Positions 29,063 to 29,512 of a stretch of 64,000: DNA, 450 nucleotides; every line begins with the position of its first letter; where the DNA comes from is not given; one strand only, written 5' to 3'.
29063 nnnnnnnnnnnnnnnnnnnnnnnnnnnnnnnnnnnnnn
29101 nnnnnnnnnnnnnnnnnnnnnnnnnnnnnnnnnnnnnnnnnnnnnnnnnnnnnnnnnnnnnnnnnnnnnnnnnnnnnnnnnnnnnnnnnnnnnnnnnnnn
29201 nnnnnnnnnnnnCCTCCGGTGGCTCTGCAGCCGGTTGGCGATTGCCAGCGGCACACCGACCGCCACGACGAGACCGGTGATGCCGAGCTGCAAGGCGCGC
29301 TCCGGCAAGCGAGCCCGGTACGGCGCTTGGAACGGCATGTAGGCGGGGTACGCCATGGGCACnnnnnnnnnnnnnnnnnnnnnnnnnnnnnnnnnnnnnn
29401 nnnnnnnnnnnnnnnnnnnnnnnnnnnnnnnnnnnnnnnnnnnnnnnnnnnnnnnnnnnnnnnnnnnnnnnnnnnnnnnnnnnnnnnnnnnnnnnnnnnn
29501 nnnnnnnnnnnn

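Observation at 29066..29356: Second pair of paralogous, translationally coupled mini-membrane peptides between fusA and tuf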

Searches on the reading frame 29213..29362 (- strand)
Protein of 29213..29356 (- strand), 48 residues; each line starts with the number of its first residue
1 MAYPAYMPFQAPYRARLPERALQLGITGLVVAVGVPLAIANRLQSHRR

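Call 10: find_encoding_contigs(protein=P0001, flank=10000, max_places=10)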
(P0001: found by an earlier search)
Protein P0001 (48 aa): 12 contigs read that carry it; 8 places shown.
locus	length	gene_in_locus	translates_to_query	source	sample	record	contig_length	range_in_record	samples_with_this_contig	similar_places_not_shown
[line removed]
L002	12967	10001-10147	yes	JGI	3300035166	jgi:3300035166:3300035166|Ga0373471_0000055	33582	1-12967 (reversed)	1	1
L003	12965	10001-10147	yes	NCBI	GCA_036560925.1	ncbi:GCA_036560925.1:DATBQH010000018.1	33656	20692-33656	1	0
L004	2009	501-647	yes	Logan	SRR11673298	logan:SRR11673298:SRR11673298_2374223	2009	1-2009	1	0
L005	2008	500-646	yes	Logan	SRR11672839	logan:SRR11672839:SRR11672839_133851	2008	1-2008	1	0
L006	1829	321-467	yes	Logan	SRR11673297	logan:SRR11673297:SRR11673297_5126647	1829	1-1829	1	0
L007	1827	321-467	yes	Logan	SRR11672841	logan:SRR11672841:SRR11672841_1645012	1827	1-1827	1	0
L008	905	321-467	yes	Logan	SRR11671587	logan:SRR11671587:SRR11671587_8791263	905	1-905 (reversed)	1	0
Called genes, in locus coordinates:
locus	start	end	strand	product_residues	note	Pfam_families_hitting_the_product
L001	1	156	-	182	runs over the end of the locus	PF00347:Ribosomal_L6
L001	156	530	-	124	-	PF00410:Ribosomal_S8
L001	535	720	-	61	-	PF00253:Ribosomal_S14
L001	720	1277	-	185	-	PF00281:Ribosomal_L5, PF00673:Ribosomal_L5_C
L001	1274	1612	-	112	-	PF00467:KOW (weak), PF17136:ribosomal_L24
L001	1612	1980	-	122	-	PF00238:Ribosomal_L14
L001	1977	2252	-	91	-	PF00366:Ribosomal_S17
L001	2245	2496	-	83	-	PF00831:Ribosomal_L29 (weak)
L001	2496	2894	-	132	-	PF00252:Ribosomal_L16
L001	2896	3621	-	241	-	PF07650:KH_2, PF00189:Ribosomal_S3_C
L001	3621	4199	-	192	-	PF00237:Ribosomal_L22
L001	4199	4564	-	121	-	PF00203:Ribosomal_S19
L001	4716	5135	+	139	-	-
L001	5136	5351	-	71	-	-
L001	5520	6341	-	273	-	PF00181:Ribosomal_L2_N, PF03947:Ribosomal_L2_C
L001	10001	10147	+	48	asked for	-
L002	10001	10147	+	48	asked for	-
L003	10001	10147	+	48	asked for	-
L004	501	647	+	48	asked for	-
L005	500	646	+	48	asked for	-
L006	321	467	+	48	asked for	-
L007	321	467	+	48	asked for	-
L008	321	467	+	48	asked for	-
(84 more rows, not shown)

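Call 11: find_homologous_proteins(query=A1, max_evalue=10)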
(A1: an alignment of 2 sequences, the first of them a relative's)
Query A1 (2 sequences) (48 aa, profile of the alignment): 2 proteins with E <= 10 among 3 candidates.
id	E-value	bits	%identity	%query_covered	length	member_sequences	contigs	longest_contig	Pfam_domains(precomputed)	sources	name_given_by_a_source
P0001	3.3e-25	105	100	100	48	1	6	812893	-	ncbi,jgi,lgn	ncbi:MAG TPA: hypothetical protein VIF43_04275 [Patescibacteria group bacterium]|jgi:hypothetical pr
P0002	1.4e-22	97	55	46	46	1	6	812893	-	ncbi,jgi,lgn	ncbi:MAG TPA: hypothetical protein VIF43_04280 [Patescibacteria group bacterium]|jgi:hypothetical pr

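Call 16: find_related_loci(query=A1, collection=genome_contigs, flank=5000)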
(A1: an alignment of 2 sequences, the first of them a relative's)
Query A1 (48 aa) in genome_contigs; peptide patterns used: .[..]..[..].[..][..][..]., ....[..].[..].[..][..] (x = any residue, [..] = any of these).
159 stretches matched a pattern, but none encodes a relative of the query by tblastn (E <= 1e-3).

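Call 17: find_related_loci(query=A1, collection=metagenome_contigs, flank=5000)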
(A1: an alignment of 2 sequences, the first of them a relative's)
Query A1 (48 aa) in metagenome_contigs; peptide patterns used: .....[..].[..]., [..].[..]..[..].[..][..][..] (x = any residue, [..] = any of these).
600 stretches matched a pattern, but none encodes a relative of the query by tblastn (E <= 1e-3).

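Call 18: search_protein_representatives(protein=P0003)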
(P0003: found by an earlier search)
Query: 272 residues. Proteins with E-value up to 0.001 (for the whole library): 270; up to 1e-10: 70; up to 1e-30: 11. The best 150 are listed.
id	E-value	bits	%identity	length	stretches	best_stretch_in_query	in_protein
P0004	6.8e-165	563.6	100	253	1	20-272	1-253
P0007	1.5e-59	218.2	45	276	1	6-265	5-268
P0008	9.0e-57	209.1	40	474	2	60-268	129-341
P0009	2.5e-48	181.4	59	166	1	3-163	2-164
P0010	1.5e-46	175.5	35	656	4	63-265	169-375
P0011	7.6e-42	160.2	44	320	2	102-270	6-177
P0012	8.8e-40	153.4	47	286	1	1-235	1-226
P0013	6.6e-37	144.0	49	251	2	142-265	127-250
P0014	2.0e-33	132.5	39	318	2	138-269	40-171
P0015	7.8e-33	130.6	38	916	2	143-270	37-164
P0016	1.8e-31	126.2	37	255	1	23-262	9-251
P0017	9.5e-30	120.5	43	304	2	136-269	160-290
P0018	2.4e-29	119.2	34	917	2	135-252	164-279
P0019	3.2e-29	118.8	39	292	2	126-267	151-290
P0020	4.8e-28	114.9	36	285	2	126-262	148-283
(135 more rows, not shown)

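Call 19: find_homologous_proteins(query=P0006, max_evalue=1e-100)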
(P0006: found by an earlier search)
Query P0006 (700 aa): 8000 proteins with E <= 1e-100 among 8000 candidates; the best 120 are listed.
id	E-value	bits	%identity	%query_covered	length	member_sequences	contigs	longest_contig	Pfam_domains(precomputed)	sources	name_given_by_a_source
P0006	0.0e+0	1555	100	100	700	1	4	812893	PF00679.31,PF14492.13,PF00009.34,PF03764.25,PF16658.12,PF03144.32,PF22042.3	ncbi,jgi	jgi:elongation factor G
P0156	0.0e+0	1475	93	100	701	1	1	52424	PF00679.31,PF14492.13,PF00009.34,PF03764.25,PF16658.12,PF03144.32,PF22042.3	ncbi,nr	ncbi:MAG: elongation factor G [bacterium]|nr:elongation factor G [bacterium]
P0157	0.0e+0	1345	85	99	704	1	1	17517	PF00679.31,PF14492.13,PF00009.34,PF03764.25,PF16658.12,PF03144.32,PF22042.3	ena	-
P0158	0.0e+0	1321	83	100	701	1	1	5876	PF00679.31,PF14492.13,PF00009.34,PF03764.25,PF16658.12,PF03144.32,PF22042.3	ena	-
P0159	0.0e+0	1318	84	99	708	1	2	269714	PF00679.31,PF14492.13,PF00009.34,PF03764.25,PF16658.12,PF03144.32,PF22042.3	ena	-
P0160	0.0e+0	1310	84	100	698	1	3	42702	PF00679.31,PF14492.13,PF00009.34,PF03764.25,PF16658.12,PF03144.32,PF22042.3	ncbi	ncbi:MAG: elongation factor G [Patescibacteria group bacterium]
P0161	0.0e+0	1300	82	100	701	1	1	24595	PF00679.31,PF14492.13,PF00009.34,PF03764.25,PF16658.12,PF03144.32,PF22042.3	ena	-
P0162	0.0e+0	1295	82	99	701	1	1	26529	PF00679.31,PF14492.13,PF00009.34,PF03764.25,PF16658.12,PF03144.32,PF22042.3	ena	-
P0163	0.0e+0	1295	81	100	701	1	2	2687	PF00679.31,PF14492.13,PF00009.34,PF03764.25,PF16658.12,PF03144.32,PF22042.3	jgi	jgi:elongation factor G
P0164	0.0e+0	1295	81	100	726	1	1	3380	PF00679.31,PF14492.13,PF00009.34,PF03764.25,PF16658.12,PF03144.32,PF22042.3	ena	-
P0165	0.0e+0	1291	82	100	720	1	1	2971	PF00679.31,PF14492.13,PF00009.34,PF03764.25,PF16658.12,PF03144.32,PF22042.3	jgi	jgi:elongation factor G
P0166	0.0e+0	1286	81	99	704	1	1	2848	PF00679.31,PF14492.13,PF00009.34,PF03764.25,PF16658.12,PF03144.32,PF22042.3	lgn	-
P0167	0.0e+0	1255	81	99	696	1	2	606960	PF00679.31,PF14492.13,PF00009.34,PF03764.25,PF16658.12,PF03144.32,PF22042.3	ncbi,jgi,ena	-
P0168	0.0e+0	1241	79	99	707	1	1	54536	PF00679.31,PF14492.13,PF00009.34,PF03764.25,PF16658.12,PF03144.32,PF22042.3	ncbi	-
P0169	0.0e+0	1236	78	100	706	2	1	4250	PF00679.31,PF14492.13,PF00009.34,PF03764.25,PF16658.12,PF03144.32,PF22042.3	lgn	-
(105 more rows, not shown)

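Call 20: search_protein_families(library=pfam, proteins=[P0001, P0002, P0003], max_evalue=1)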
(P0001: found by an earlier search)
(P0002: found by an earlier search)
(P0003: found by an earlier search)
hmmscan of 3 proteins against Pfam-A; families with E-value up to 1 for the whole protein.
P0001 (48 aa): 0 families

P0002 (46 aa): 0 families

P0003 (272 aa): 0 families

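Call 21: find_encoding_contigs(protein=P0156, flank=7000, max_places=1)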
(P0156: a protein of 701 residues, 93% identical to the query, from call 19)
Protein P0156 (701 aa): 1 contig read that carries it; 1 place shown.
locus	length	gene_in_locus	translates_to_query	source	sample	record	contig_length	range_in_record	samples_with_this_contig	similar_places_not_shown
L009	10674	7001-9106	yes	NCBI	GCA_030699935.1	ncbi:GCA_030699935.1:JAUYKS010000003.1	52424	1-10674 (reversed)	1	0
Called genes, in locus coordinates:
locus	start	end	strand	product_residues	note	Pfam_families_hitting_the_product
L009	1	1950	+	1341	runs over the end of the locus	PF04997:RNA_pol_Rpb1_1, PF00623:RNA_pol_Rpb1_2, PF04983:RNA_pol_Rpb1_3, PF05000:RNA_pol_Rpb1_4, PF04998:RNA_pol_Rpb1_5, PF01551:Peptidase_M23 (faint), PF21668:RPOC_hybrid (faint), PF00364:Biotin_lipoyl (faint)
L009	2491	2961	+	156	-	PF00177:Ribosomal_S7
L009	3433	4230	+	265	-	-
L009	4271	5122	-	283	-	-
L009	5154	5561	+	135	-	PF00293:NUDIX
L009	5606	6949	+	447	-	PF00078:RVT_1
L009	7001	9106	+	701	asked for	PF00009:GTP_EFTU, PF22042:EF-G_D2, PF03144:GTP_EFTU_D2, PF14492:EFG_III, PF16658:RF3_C, PF03764:EFG_IV, PF00679:EFG_C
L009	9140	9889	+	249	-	-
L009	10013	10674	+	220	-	PF00009:GTP_EFTU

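Call 22: find_encoding_contigs(protein=P0159, flank=7000, max_places=1)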
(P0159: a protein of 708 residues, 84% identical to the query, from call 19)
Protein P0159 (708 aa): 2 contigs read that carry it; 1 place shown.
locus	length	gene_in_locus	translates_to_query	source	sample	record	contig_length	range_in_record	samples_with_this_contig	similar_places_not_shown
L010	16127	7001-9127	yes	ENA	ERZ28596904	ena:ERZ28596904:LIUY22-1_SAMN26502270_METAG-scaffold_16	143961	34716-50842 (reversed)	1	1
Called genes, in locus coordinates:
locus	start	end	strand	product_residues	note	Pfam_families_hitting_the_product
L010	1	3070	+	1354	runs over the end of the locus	PF04997:RNA_pol_Rpb1_1, PF00623:RNA_pol_Rpb1_2, PF04983:RNA_pol_Rpb1_3, PF05000:RNA_pol_Rpb1_4, PF04998:RNA_pol_Rpb1_5, PF21668:RPOC_hybrid (faint)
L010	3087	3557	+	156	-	PF00164:Ribosom_S12_S23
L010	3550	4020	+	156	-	PF00177:Ribosomal_S7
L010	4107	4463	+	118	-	-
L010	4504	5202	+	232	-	PF01027:Bax1-I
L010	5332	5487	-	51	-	-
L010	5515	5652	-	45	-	-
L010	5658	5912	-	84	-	-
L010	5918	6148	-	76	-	-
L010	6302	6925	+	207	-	-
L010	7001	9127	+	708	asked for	PF00009:GTP_EFTU, PF22042:EF-G_D2, PF03144:GTP_EFTU_D2, PF14492:EFG_III, PF16658:RF3_C, PF03764:EFG_IV, PF00679:EFG_C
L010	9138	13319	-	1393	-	-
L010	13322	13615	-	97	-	PF18908:DUF5663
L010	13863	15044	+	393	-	PF00009:GTP_EFTU, PF03144:GTP_EFTU_D2, PF03143:GTP_EFTU_D3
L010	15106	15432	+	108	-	PF00338:Ribosomal_S10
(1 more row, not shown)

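Call 23: find_encoding_contigs(protein=P0160, flank=7000, max_places=1)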
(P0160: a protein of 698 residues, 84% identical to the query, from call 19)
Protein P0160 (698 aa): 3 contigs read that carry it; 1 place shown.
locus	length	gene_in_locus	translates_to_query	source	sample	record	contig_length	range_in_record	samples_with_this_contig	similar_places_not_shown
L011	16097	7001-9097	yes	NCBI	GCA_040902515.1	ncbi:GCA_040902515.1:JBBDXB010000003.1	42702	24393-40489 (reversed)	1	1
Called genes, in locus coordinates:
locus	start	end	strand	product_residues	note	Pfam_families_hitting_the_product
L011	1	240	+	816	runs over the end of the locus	PF00623:RNA_pol_Rpb1_2, PF04983:RNA_pol_Rpb1_3, PF01551:Peptidase_M23 (faint), PF05000:RNA_pol_Rpb1_4, PF04998:RNA_pol_Rpb1_5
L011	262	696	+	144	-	PF00164:Ribosom_S12_S23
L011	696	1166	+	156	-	PF00177:Ribosomal_S7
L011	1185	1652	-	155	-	-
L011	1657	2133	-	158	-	-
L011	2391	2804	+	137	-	-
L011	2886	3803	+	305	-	-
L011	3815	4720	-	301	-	-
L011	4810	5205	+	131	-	PF00293:NUDIX, PF14815:NUDIX_4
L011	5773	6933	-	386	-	PF02463:SMC_N (weak), PF13175:AAA_15, PF13304:AAA_21, PF13175:AAA_15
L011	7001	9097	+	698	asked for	PF00009:GTP_EFTU, PF03144:GTP_EFTU_D2, PF22042:EF-G_D2, PF14492:EFG_III, PF16658:RF3_C (weak), PF03764:EFG_IV, PF00679:EFG_C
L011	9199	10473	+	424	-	-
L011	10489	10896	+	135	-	-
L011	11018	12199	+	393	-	PF00009:GTP_EFTU, PF03144:GTP_EFTU_D2, PF03143:GTP_EFTU_D3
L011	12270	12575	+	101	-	PF00338:Ribosomal_S10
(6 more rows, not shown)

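Call 24: find_encoding_contigs(protein=P0157, flank=7000, max_places=1)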
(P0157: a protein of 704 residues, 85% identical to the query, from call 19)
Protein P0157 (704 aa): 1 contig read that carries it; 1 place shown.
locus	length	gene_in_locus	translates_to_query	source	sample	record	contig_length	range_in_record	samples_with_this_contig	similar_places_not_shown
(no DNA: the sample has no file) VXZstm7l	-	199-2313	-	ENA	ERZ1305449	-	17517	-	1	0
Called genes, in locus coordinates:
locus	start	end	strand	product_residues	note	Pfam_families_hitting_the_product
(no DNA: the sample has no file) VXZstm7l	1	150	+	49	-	?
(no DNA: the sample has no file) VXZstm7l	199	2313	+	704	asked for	PF00009:GTP_EFTU, PF22042:EF-G_D2, PF03144:GTP_EFTU_D2, PF14492:EFG_III, PF16658:RF3_C (weak), PF03764:EFG_IV, PF00679:EFG_C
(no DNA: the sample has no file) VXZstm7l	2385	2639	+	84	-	PF09851:SHOCT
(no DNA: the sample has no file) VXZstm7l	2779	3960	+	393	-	PF00009:GTP_EFTU, PF01926:MMR_HSR1 (faint), PF03144:GTP_EFTU_D2, PF03143:GTP_EFTU_D3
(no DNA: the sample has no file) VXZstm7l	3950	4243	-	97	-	-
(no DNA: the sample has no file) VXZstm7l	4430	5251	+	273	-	PF00297:Ribosomal_L3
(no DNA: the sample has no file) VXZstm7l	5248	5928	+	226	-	PF00573:Ribosomal_L4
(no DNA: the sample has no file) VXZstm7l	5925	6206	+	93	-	PF00276:Ribosomal_L23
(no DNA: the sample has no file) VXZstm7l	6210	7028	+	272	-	PF00181:Ribosomal_L2_N, PF03947:Ribosomal_L2_C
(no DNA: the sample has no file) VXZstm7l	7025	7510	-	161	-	-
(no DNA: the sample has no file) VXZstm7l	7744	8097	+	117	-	PF00203:Ribosomal_S19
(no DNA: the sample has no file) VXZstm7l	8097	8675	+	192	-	PF00237:Ribosomal_L22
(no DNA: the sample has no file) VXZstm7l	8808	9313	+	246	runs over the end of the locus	PF07650:KH_2, PF00189:Ribosomal_S3_C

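Call 34: search_protein_families(library=padloc, proteins=[P0001, P0002, P0003], max_evalue=0.1)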
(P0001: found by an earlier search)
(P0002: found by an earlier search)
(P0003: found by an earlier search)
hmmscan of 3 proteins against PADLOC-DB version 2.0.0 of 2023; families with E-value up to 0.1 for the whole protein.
P0001 (48 aa): 0 families

P0002 (46 aa): 0 families

P0003 (272 aa): 0 families

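Call 35: search_protein_families(library=phrogs, proteins=[P0001, P0002, P0003], max_evalue=0.1)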
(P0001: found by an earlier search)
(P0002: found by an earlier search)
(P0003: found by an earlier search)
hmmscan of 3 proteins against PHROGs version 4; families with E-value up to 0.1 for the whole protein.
P0001 (48 aa): 0 families

P0002 (46 aa): 0 families

P0003 (272 aa): 1 family
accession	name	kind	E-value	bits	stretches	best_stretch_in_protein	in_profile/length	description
phrog_9647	-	unknown function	0.039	15.2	0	30-49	41-60/131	-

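Call 36: find_homologous_proteins(query=P0003, max_evalue=1e-10)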
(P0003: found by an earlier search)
Query P0003 (272 aa): 4 proteins with E <= 1e-10 among 4860 candidates.
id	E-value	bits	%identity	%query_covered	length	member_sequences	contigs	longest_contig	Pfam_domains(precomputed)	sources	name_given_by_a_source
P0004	2.1e-164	564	100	93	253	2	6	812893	-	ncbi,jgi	ncbi:MAG TPA: hypothetical protein VIF43_04285 [Patescibacteria group bacterium]|jgi:hypothetical pr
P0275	8.1e-84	299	53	99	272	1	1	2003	-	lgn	-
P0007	4.8e-59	218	43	95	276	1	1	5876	-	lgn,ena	-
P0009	7.8e-48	181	57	59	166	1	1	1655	-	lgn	-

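Call 37: find_encoding_contigs(protein=P0007, flank=6000, max_places=2)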
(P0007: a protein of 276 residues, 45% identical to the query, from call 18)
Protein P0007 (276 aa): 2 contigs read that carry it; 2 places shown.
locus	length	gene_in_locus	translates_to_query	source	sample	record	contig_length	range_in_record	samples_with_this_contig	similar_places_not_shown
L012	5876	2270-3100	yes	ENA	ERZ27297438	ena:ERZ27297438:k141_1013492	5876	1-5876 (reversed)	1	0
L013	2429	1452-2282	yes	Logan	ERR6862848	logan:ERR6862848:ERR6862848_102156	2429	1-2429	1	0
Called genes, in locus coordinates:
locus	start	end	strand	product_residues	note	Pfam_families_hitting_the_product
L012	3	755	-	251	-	?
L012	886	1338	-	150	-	-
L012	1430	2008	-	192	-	-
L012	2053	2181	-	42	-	-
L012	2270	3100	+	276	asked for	-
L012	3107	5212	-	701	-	PF00009:GTP_EFTU, PF22042:EF-G_D2, PF03144:GTP_EFTU_D2, PF14492:EFG_III, PF16658:RF3_C, PF03764:EFG_IV, PF00679:EFG_C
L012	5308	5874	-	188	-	?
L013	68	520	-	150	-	-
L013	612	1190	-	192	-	-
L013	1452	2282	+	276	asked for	-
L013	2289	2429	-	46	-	?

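Call 38: find_encoding_contigs(protein=P0275, flank=3000, max_places=2)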
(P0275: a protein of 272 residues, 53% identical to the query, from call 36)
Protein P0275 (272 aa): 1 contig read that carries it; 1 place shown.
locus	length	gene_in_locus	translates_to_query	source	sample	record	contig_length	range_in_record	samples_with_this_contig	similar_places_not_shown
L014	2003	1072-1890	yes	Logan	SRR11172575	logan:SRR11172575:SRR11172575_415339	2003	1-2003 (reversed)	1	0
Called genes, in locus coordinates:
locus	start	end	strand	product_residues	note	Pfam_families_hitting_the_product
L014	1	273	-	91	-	?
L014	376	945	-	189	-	-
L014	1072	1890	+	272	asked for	-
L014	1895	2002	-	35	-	?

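Call 39: find_encoding_contigs(protein=P0009, flank=3000, max_places=2)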
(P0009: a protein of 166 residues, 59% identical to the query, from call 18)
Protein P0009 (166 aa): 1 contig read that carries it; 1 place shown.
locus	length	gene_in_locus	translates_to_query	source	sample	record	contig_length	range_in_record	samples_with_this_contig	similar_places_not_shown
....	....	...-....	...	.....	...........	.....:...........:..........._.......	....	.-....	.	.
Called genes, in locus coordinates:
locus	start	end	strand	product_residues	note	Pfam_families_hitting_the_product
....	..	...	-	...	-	-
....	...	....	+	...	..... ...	-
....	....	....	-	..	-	?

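Call 49: find_related_loci(query=A1, collection=viral_contigs, flank=3000)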
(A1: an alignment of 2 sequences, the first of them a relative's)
Query A1 (48 aa) in viral_contigs; peptide patterns used: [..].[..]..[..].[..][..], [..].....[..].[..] (x = any residue, [..] = any of these).
85 stretches matched a pattern, but none encodes a relative of the query by tblastn (E <= 1e-3).

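Call 50: search_dna_similar(query=window:29213-29356:-, collection=phages, mode=protein, max_evalue=1, max_rows=5)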
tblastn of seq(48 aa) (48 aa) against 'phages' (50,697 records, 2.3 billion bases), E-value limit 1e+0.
No match.

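Call 57: search_protein_families(library=pfam, proteins=[window:29213-29356:-], max_evalue=10)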
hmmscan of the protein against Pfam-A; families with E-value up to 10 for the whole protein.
seq(48 aa): 0 families

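Call 58: search_protein_families(library=ncbifam, proteins=[window:29213-29356:-, P0003], max_evalue=10)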
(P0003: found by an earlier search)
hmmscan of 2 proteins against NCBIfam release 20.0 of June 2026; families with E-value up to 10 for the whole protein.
seq(48 aa): 0 families

P0003 (272 aa): 0 families

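Call 65: find_encoding_contigs(protein=P0161, flank=5000, max_places=1)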
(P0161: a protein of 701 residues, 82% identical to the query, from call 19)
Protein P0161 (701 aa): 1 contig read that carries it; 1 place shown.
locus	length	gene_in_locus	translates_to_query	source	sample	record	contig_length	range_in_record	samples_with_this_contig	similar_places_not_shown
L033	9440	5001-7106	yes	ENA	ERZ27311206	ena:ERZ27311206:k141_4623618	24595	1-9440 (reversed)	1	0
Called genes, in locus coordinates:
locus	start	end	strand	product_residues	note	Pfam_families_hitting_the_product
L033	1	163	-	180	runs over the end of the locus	-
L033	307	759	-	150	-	-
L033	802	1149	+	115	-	-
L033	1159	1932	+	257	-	PF02129:Peptidase_S15, PF12146:Hydrolase_4, PF20408:Abhydrolase_11 (faint), PF00561:Abhydrolase_1, PF12697:Abhydrolase_6, PF00326:Peptidase_S9, PF12695:Abhydrolase_5 (faint), PF12146:Hydrolase_4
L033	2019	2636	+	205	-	-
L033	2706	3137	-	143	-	-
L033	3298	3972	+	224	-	PF07501:G5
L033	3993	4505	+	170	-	-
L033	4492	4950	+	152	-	PF16538:FlgT_C (weak)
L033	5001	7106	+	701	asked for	PF00009:GTP_EFTU, PF22042:EF-G_D2, PF03144:GTP_EFTU_D2, PF14492:EFG_III, PF16658:RF3_C (weak), PF03764:EFG_IV, PF00679:EFG_C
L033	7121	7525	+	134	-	-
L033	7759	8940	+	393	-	PF00009:GTP_EFTU, PF03144:GTP_EFTU_D2, PF03143:GTP_EFTU_D3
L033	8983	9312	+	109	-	PF00338:Ribosomal_S10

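Call 66: find_encoding_contigs(protein=P0167, flank=5000, max_places=1)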
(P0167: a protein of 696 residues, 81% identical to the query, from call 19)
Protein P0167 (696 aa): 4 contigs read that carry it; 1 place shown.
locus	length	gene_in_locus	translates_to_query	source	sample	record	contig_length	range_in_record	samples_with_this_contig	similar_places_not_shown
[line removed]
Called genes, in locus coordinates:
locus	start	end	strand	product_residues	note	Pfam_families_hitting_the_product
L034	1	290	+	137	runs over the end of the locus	PF00164:Ribosom_S12_S23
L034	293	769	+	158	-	PF00177:Ribosomal_S7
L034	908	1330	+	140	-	-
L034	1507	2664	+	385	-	-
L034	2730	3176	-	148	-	-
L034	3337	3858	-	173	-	-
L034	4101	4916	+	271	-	PF00300:His_Phos_1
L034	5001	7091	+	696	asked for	PF00009:GTP_EFTU, PF03144:GTP_EFTU_D2, PF22042:EF-G_D2, PF14492:EFG_III, PF16658:RF3_C (weak), PF03764:EFG_IV, PF00679:EFG_C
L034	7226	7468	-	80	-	-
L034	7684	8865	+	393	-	PF00009:GTP_EFTU, PF03144:GTP_EFTU_D2, PF03143:GTP_EFTU_D3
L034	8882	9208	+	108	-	PF00338:Ribosomal_S10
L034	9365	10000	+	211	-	PF00297:Ribosomal_L3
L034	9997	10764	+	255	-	PF00573:Ribosomal_L4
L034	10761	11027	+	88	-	PF00276:Ribosomal_L23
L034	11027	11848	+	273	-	PF00181:Ribosomal_L2_N, PF03947:Ribosomal_L2_C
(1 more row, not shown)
